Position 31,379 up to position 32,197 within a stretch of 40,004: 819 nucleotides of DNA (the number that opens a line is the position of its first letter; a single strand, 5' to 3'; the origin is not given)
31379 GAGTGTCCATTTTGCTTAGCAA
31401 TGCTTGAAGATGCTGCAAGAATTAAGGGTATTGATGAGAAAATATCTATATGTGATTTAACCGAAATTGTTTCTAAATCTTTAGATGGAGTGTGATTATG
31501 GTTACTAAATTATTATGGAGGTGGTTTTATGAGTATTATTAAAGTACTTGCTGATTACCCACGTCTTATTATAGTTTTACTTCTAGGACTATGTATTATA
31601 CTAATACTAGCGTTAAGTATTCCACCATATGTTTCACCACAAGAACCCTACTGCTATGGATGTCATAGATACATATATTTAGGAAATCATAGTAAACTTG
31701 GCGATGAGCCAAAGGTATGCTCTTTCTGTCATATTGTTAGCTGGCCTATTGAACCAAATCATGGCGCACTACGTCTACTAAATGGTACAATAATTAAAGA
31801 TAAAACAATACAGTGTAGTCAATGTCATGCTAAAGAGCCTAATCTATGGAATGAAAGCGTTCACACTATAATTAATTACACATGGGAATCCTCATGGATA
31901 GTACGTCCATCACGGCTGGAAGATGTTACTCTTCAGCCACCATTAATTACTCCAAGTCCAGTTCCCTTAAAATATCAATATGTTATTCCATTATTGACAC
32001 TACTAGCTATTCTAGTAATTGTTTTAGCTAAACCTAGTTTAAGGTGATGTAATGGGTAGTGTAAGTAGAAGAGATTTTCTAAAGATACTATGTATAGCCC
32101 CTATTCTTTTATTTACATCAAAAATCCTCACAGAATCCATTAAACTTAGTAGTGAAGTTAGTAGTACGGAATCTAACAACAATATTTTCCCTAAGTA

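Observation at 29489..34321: DsrMKJOP / Hme-type membrane redox module compressed into four coupled genes, with no catalytic partner in the window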

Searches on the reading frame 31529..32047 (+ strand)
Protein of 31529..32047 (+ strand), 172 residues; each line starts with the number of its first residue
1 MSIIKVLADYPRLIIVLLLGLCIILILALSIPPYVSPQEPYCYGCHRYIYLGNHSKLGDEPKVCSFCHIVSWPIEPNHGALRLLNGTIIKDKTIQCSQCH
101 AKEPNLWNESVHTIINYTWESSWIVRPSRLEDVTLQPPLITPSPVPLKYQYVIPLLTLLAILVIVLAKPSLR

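Call 4: search_protein_families(library=pfam, proteins=[window:31529-32047:+], max_evalue=0.01)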
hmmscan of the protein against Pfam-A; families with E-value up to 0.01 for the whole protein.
window:31529-32047:+ (172 aa): 0 families

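Call 5: search_protein_families(library=ncbifam, proteins=[window:31529-32047:+], max_evalue=0.01)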
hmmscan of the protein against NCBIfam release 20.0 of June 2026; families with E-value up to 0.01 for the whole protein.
window:31529-32047:+ (172 aa): 0 families

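Call 8: find_homologous_proteins(query=window:31529-32047:+)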
Query window:31529-32047:+ (172 aa): 5 proteins with E <= 0.001 among 187 candidates.
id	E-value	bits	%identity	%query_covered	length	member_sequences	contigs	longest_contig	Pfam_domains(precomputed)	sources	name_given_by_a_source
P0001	1.2e-110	385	100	100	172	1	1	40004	-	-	-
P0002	8.3e-99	347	88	99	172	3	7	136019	-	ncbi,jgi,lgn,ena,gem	ncbi:MAG: hypothetical protein QXP91_00290 [Candidatus Methanomethylicia archaeon]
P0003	3.8e-94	331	87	90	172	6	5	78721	-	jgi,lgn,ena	-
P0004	3.9e-92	325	81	100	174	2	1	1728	-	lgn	-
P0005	7.3e-92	324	80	99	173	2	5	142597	-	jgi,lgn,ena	jgi:hypothetical protein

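Call 9: find_encoding_contigs(protein=P0002, flank=10000, max_places=4)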
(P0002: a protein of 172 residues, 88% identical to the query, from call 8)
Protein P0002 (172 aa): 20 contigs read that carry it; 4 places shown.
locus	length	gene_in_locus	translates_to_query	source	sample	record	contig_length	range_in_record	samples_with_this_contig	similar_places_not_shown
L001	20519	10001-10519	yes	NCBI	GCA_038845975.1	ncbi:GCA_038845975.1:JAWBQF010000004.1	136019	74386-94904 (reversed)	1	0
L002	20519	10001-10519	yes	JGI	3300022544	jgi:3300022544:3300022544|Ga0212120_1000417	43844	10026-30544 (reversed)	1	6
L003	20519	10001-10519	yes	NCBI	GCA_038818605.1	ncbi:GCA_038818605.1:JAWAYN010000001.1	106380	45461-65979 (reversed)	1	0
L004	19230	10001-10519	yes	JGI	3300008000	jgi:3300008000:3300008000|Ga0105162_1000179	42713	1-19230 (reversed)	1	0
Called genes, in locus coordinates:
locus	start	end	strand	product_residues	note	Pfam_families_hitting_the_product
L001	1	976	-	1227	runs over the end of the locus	PF17915:zf_Rg, PF00270:DEAD, PF04851:ResIII (weak), PF00271:Helicase_C (faint), PF01751:Toprim, PF01131:Topoisom_bac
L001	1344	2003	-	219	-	PF00753:Lactamase_B, PF19583:ODP, PF12706:Lactamase_B_2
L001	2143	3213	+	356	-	PF02073:Peptidase_M29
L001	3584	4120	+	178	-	PF06506:PrpR_N (weak)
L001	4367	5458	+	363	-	PF13379:NMT1_2, PF12974:Phosphonate-bd (weak)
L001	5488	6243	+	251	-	PF00528:BPD_transp_1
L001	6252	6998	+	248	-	PF00005:ABC_tran, PF13304:AAA_21 (faint)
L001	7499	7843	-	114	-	-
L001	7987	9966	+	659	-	PF02665:Nitrate_red_gam, PF12797:Fer4_2 (faint), PF13183:Fer4_8, PF13187:Fer4_9, PF13237:Fer4_10, PF13484:Fer4_16 (weak), PF13534:Fer4_17 (weak), PF02754:CCG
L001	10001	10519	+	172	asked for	-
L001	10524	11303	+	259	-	PF12838:Fer4_7 (weak), PF13247:Fer4_11, PF13187:Fer4_9 (weak), PF00037:Fer4, PF12797:Fer4_2 (weak), PF12837:Fer4_6 (weak), PF12838:Fer4_7, PF13247:Fer4_11, +5 more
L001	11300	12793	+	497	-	PF03916:NrfD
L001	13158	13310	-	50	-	-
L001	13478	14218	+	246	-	PF02665:Nitrate_red_gam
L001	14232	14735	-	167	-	PF01986:DUF123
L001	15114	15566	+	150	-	-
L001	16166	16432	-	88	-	-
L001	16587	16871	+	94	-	PF02416:TatA_B_E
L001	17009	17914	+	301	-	PF00902:TatC, PF13240:Zn_Ribbon_1 (weak)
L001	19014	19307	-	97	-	-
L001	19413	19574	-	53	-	-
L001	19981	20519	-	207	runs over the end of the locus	PF12804:NTP_transf_3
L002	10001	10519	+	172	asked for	-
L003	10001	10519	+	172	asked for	-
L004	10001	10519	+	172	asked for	-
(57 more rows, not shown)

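Call 10: find_encoding_contigs(protein=P0005, flank=10000, max_places=4)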
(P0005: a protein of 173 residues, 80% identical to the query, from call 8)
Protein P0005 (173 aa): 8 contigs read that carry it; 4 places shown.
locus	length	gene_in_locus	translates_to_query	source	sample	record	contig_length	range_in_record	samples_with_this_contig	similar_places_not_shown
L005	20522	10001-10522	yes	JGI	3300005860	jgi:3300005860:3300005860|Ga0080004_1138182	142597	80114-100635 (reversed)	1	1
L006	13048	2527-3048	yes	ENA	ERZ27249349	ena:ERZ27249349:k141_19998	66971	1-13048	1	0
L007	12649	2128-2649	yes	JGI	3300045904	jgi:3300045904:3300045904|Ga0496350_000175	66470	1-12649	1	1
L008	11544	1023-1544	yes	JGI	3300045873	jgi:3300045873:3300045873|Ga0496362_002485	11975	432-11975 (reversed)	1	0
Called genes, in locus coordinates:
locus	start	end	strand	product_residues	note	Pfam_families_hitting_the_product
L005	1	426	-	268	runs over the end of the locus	PF01012:ETF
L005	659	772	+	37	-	-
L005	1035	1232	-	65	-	-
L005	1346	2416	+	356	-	PF02073:Peptidase_M29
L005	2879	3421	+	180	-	PF06506:PrpR_N (faint)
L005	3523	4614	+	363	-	PF13379:NMT1_2, PF12974:Phosphonate-bd (weak)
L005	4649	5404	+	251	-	PF00528:BPD_transp_1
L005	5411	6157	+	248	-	PF00005:ABC_tran, PF13304:AAA_21 (faint)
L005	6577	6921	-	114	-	-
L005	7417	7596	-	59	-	-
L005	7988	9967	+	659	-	PF02665:Nitrate_red_gam, PF12797:Fer4_2 (faint), PF13183:Fer4_8, PF13187:Fer4_9, PF13237:Fer4_10, PF13484:Fer4_16 (faint), PF13534:Fer4_17 (weak), PF02754:CCG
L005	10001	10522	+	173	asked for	-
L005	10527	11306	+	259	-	PF12838:Fer4_7, PF13247:Fer4_11, PF13187:Fer4_9 (weak), PF00037:Fer4, PF12797:Fer4_2 (weak), PF13237:Fer4_10 (weak), PF12838:Fer4_7, PF13247:Fer4_11, +6 more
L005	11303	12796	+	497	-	PF03916:NrfD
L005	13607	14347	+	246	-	PF02665:Nitrate_red_gam (weak)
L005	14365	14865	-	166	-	PF01986:DUF123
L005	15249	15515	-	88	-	-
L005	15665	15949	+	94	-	PF02416:TatA_B_E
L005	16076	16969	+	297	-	PF00902:TatC, PF13240:Zn_Ribbon_1 (faint)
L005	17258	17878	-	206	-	PF12804:NTP_transf_3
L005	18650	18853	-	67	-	-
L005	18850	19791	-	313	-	PF02775:TPP_enzyme_C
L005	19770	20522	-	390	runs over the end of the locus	PF01855:POR_N, PF02780:Transketolase_C, PF17147:PFOR_II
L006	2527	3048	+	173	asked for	-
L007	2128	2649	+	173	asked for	-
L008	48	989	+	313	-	PF02754:CCG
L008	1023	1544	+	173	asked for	-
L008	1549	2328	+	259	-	PF12838:Fer4_7, PF13247:Fer4_11, PF13187:Fer4_9 (weak), PF00037:Fer4, PF12797:Fer4_2 (weak), PF13237:Fer4_10 (weak), PF12838:Fer4_7, PF13247:Fer4_11, +6 more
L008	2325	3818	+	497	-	PF03916:NrfD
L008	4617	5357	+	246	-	PF02665:Nitrate_red_gam (weak)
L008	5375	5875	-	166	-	PF01986:DUF123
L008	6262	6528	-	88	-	-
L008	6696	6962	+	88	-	PF02416:TatA_B_E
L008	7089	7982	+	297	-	PF00902:TatC, PF13240:Zn_Ribbon_1 (faint)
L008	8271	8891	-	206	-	PF12804:NTP_transf_3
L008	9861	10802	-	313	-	PF02775:TPP_enzyme_C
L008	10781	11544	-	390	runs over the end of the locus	PF01855:POR_N, PF02780:Transketolase_C, PF17147:PFOR_II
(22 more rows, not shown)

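Call 16: search_solved_structures(query=window:31529-32047:+, max_evalue=10, show_alignments=3)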
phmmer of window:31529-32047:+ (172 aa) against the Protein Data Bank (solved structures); distinct sequences matched with E-value up to 10: 10.
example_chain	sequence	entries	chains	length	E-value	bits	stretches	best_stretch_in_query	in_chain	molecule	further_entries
9wt9_A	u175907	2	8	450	0.56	13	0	86-108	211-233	Cytochrome c,Multiheme cytochrome c selenoprotein mutant (MccSep U325A) | Cytochrome c,Multiheme cytochrome c selenoprotein (MccSep)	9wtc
9wt8_A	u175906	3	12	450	0.56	13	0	86-108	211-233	Cytochrome c,Multiheme cytochrome c selenoprotein (MccSep)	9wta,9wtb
2cqf_A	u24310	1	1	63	0.59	12.9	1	41-73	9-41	RNA-binding protein LIN-28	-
2li8_A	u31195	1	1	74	0.75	12.6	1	41-73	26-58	Protein lin-28 homolog A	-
3vwc_A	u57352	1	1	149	0.8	12.5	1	107-149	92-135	Serine protease inhibitor 1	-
3n0k_A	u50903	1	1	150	0.81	12.5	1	107-149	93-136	Serine protease inhibitor 1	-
2j7a_C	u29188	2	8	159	1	12.1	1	21-69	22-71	CYTOCHROME C QUINOL DEHYDROGENASE NRFH | NAPC/NIRT CYTOCHROME C FAMILY PROTEIN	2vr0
5udz_A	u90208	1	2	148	3.1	10.6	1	41-73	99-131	Protein lin-28 homolog A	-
1czj_A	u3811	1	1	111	4.9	9.9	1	38-69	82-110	CYTOCHROME C3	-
1aqe_A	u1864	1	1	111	5.1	9.9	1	38-69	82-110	CYTOCHROME C3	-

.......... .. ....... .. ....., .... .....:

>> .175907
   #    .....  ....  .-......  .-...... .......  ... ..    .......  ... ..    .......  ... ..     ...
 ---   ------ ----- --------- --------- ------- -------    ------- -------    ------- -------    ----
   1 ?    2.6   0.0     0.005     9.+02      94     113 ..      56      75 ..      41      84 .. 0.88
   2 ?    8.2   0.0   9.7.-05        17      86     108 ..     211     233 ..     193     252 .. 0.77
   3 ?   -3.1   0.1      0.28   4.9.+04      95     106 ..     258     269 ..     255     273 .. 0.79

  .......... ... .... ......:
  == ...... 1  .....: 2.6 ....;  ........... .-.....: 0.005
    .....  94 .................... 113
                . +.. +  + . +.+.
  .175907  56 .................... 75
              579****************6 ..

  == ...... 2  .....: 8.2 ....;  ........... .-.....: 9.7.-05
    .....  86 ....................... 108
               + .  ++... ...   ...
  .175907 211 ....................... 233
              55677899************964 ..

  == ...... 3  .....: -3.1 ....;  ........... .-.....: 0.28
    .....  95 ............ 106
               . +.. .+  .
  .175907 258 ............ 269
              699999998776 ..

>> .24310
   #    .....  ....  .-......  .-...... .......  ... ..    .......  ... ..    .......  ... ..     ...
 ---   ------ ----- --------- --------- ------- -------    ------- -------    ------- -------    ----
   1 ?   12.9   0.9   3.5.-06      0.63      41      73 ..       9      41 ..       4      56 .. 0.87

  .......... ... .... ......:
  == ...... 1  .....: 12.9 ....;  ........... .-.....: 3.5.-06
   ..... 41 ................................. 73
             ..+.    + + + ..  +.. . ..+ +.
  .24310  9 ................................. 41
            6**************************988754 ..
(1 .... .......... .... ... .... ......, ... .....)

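Call 34: find_related_loci(query=window:31529-32047:+, collection=genome_contigs, flank=10000)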
Query window:31529-32047:+ (172 aa) in genome_contigs; peptide patterns used: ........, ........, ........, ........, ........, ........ (x = any residue, [..] = any of these).
59 stretches matched a pattern; 2 encode a relative of the query (tblastn E <= 1e-3); 2 distinct loci.
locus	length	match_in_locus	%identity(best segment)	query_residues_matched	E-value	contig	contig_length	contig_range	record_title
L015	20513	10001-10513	88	1-171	9e-94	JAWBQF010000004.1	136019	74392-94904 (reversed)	MAG: Candidatus Methanomethylicia archaeon isolate JZ-1_201705_bins_15 JZ-1_201705_bins_15_scaffold_4, whole genome shot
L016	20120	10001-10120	39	96-136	3e-5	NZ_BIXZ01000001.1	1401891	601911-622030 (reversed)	Haloarcula mannanilytica strain MD-130 sequence01, whole genome shotgun sequence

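Call 48: search_protein_representatives(alignment_id=A1)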
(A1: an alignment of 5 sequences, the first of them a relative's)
Query: 5 sequences, 172 profile positions. Proteins with E-value up to 0.001 (for the whole library): 7; up to 1e-10: 1; up to 1e-30: 1. The best 7 are listed.
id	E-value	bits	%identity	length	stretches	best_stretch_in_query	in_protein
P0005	1.7e-103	359.7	-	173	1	2-172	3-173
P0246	2.5e-06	43.4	-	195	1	21-162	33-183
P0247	1.4e-05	41.0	-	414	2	23-116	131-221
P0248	1.9e-05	40.6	-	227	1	35-168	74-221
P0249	2.3e-05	40.3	-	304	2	41-112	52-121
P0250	2.6e-05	40.1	-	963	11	31-101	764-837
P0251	5.6e-04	35.8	-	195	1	11-148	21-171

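Call 50: search_protein_families(library=ncbifam, proteins=[window:31529-32047:+, P0005, P0246, P0248, P0251], max_evalue=10)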
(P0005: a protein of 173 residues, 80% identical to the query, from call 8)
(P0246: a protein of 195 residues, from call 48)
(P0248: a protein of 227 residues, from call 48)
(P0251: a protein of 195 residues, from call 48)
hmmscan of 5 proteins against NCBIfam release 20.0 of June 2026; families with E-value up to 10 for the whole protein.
window:31529-32047:+ (172 aa): 4 families
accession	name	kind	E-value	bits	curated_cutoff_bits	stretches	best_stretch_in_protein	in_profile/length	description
TIGR03153.1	cytochr_NrfH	equivalog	0.01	15.9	134.2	1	52-104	19-63/138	cytochrome c nitrite reductase small subunit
TIGR03507.1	decahem_SO1788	subfamily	0.061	11.8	209.3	1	37-79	267-313/672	OmcA/MtrC family decaheme c-type cytochrome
TIGR01905.1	paired_CXXCH_1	subfamily_domain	0.083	12.8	25.2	1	38-47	28-37/41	doubled CXXCH domain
NF045713.1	CxxCH_16_HmcA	equivalog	1.1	7.7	400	1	38-69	360-387/541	sulfate respiration complex hexadecaheme cytochrome HmcA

P0005 (173 aa): 3 families
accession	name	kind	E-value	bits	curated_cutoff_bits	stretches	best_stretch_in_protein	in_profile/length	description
TIGR01905.1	paired_CXXCH_1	subfamily_domain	0.023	14.6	25.2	2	88-102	23-37/41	doubled CXXCH domain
TIGR03507.1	decahem_SO1788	subfamily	0.077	11.4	209.3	1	38-79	267-312/672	OmcA/MtrC family decaheme c-type cytochrome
TIGR03153.1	cytochr_NrfH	equivalog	0.083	12.9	134.2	1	52-74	18-40/138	cytochrome c nitrite reductase small subunit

P0246 (195 aa): 18 families
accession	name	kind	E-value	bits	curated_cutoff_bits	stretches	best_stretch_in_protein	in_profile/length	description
TIGR03153.1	cytochr_NrfH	equivalog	4.9e-07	29.9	134.2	3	99-147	21-65/138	cytochrome c nitrite reductase small subunit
TIGR03508.1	decahem_SO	subfamily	3.7e-06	26.6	192.2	1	53-145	69-155/258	DmsE family decaheme c-type cytochrome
NF041028.1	decahem_GSU2203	exception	0.00015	21.1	325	2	77-146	69-138/317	GSU2203 family decaheme c-type cytochrome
TIGR01905.1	paired_CXXCH_1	subfamily_domain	0.00018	21.3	25.2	2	131-144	4-17/41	doubled CXXCH domain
TIGR03146.1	cyt_nit_nrfB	equivalog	0.0005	20.4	166.6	1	49-153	35-129/145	cytochrome c nitrite reductase pentaheme subunit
NF045713.1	CxxCH_16_HmcA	equivalog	0.0015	17.2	400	1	56-147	113-212/541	sulfate respiration complex hexadecaheme cytochrome HmcA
TIGR04315.1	octaheme_Shew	subfamily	0.022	13.8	375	1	65-144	177-254/440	tetrathionate reductase family octaheme c-type cytochrome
NF008659.0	PRK11659.1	equivalog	0.028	14.1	184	1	50-153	71-155/188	cytochrome c nitrite reductase pentaheme subunit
TIGR04257.1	nanowire_3heme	domain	0.23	11.7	40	1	65-116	13-61/75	c(7)-type cytochrome triheme domain-containing protein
NF007906.0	PRK10617.1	equivalog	0.28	11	349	1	100-144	48-95/200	cytochrome c-type protein NapC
NF043069.1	T4HPD_activ_SAM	equivalog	0.34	10.2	425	1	52-117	26-93/299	trans-4-hydroxy-L-proline dehydratase activase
TIGR01167.1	LPXTG_anchor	domain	0.53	11.1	15.9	1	168-191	10-31/34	LPXTG cell wall anchor domain-containing protein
NF040967.1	cytc_ExtN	equivalog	0.57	8.9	200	1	100-146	194-237/415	selenite/tellurite reduction operon c-type cytochrome ExtN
NF040968.1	FeS_ExtO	equivalog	0.72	8.6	200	1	100-146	194-237/416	selenite/tellurite reduction operon b-type cytochrome iron-sulfur cluster-binding subunit ExtO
NF008339.0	PRK11125.1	equivalog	1.1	7.8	595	2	54-117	164-224/487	ammonia-forming cytochrome c nitrite reductase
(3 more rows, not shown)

P0248 (227 aa): 16 families
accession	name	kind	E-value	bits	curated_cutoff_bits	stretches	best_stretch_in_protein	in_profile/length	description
TIGR03153.1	cytochr_NrfH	equivalog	1.4e-10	41.4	134.2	2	134-176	22-63/138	cytochrome c nitrite reductase small subunit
NF041028.1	decahem_GSU2203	exception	2.3e-07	30.3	325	1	64-176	88-185/317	GSU2203 family decaheme c-type cytochrome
TIGR03508.1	decahem_SO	subfamily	5.3e-07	29.4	192.2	1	56-176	48-154/258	DmsE family decaheme c-type cytochrome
TIGR01905.1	paired_CXXCH_1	subfamily_domain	4.4e-05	23.3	25.2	3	132-149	21-38/41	doubled CXXCH domain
TIGR03507.1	decahem_SO1788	subfamily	0.00022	19.8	209.3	1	70-152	235-307/672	OmcA/MtrC family decaheme c-type cytochrome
NF047727.1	4hemeCytCCctA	equivalog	0.00062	19.9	180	2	141-176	58-91/109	tetraheme c-type cytochrome CctA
NF045722.1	c3_cytochr_TmcA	equivalog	0.00081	19.2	114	2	45-114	24-93/125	acidic tetraheme cytochrome c3 TmcA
NF038038.1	cytoc_DsrJ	equivalog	0.022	15.1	100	1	53-116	66-116/121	sulfate reduction electron transfer complex DsrMKJOP subunit DsrJ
TIGR02161.1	napC_nirT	subfamily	0.027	14.4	310.6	1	135-176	40-86/185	periplasmic nitrate (or nitrite) reductase c-type cytochrome, NapC/NirT family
NF047861.1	LIC13259ECMBind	equivalog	0.044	13.8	250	1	28-86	35-91/143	LIC13259 family plasminogen/vitronectin/complement-binding protein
NF043010.1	Cyt554_Nsmonas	equivalog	0.092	12.1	400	1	128-170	17-61/238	cytochrome c-550 CycA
NF040886.1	cyt_C_like_Sec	equivalog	0.11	11.1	250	1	136-162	41-67/423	multiheme c-type cytochrome (seleno)protein ExtKL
TIGR03146.1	cyt_nit_nrfB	equivalog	0.23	11.7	166.6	2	140-175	84-119/145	cytochrome c nitrite reductase pentaheme subunit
NF008659.0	PRK11659.1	equivalog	0.3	10.7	184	0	76-175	44-145/188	cytochrome c nitrite reductase pentaheme subunit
TIGR00100.1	hypA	equivalog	3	7.9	88.1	1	65-110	57-96/116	hydrogenase maturation nickel metallochaperone HypA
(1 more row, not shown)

P0251 (195 aa): 16 families
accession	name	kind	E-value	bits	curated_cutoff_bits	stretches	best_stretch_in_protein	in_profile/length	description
TIGR03507.1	decahem_SO1788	subfamily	7.9e-08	31.2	209.3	2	109-148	268-307/672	OmcA/MtrC family decaheme c-type cytochrome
TIGR03508.1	decahem_SO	subfamily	1.4e-05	24.7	192.2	1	62-148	72-155/258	DmsE family decaheme c-type cytochrome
TIGR01905.1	paired_CXXCH_1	subfamily_domain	3.1e-05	23.8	25.2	3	135-148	5-18/41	doubled CXXCH domain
NF047727.1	4hemeCytCCctA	equivalog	5.3e-05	23.3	180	2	111-151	58-95/109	tetraheme c-type cytochrome CctA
TIGR03153.1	cytochr_NrfH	equivalog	0.00023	21.2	134.2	2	104-149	22-64/138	cytochrome c nitrite reductase small subunit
NF041028.1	decahem_GSU2203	exception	0.00076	18.8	325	2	101-149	92-138/317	GSU2203 family decaheme c-type cytochrome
TIGR02161.1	napC_nirT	subfamily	0.0013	18.6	310.6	1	107-147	42-86/185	periplasmic nitrate (or nitrite) reductase c-type cytochrome, NapC/NirT family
NF045713.1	CxxCH_16_HmcA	equivalog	0.09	11.3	400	1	62-147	113-209/541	sulfate respiration complex hexadecaheme cytochrome HmcA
NF007906.0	PRK10617.1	equivalog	0.15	11.8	349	1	105-147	49-95/200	cytochrome c-type protein NapC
TIGR04257.1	nanowire_3heme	domain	0.51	10.5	40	1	111-146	24-61/75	c(7)-type cytochrome triheme domain-containing protein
NF041781.1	mnquin_red_QrcA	equivalog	0.54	9.8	180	1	109-144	42-72/174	menaquinone reductase multiheme cytochrome c subunit QrcA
NF040967.1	cytc_ExtN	equivalog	0.54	9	200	1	52-97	173-216/415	selenite/tellurite reduction operon c-type cytochrome ExtN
NF040968.1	FeS_ExtO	equivalog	0.55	9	200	1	52-117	173-231/416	selenite/tellurite reduction operon b-type cytochrome iron-sulfur cluster-binding subunit ExtO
TIGR03146.1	cyt_nit_nrfB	equivalog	4.3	7.6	166.6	0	59-73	108-122/145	cytochrome c nitrite reductase pentaheme subunit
NF011606.0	PRK15032.1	equivalog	4.7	6.2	455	1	95-146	30-84/390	pentaheme c-type cytochrome TorC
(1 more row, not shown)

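Call 74: predict_structure(alignment_id=A1)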
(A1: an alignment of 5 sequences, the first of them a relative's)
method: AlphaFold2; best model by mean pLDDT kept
length: 172 residues; sequences in the alignment: 5
mean_pLDDT: 45.6   pTM: 0.22
mean pLDDT of the five models: 45.6, 43.9, 43.2, 43.2, 42.3
residues with pLDDT >= 90: 0; 70-90: 28; 50-70: 22; < 50: 122
segments of 3 or more residues with pLDDT < 50: 33-149, 169-172
pLDDT, mean of each block of 10 residues (from residue 1): 54 76 76 45 41 40 43 35 30 33 32 27 30 34 44 72 66 38
secondary structure, 60 per line:
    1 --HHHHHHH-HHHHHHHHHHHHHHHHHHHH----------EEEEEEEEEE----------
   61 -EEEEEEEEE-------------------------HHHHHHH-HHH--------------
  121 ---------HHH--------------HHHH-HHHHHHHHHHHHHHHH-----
elements in order: H3-9 H11-30 E41-50 E62-70 H96-102 H147-150 H152-167
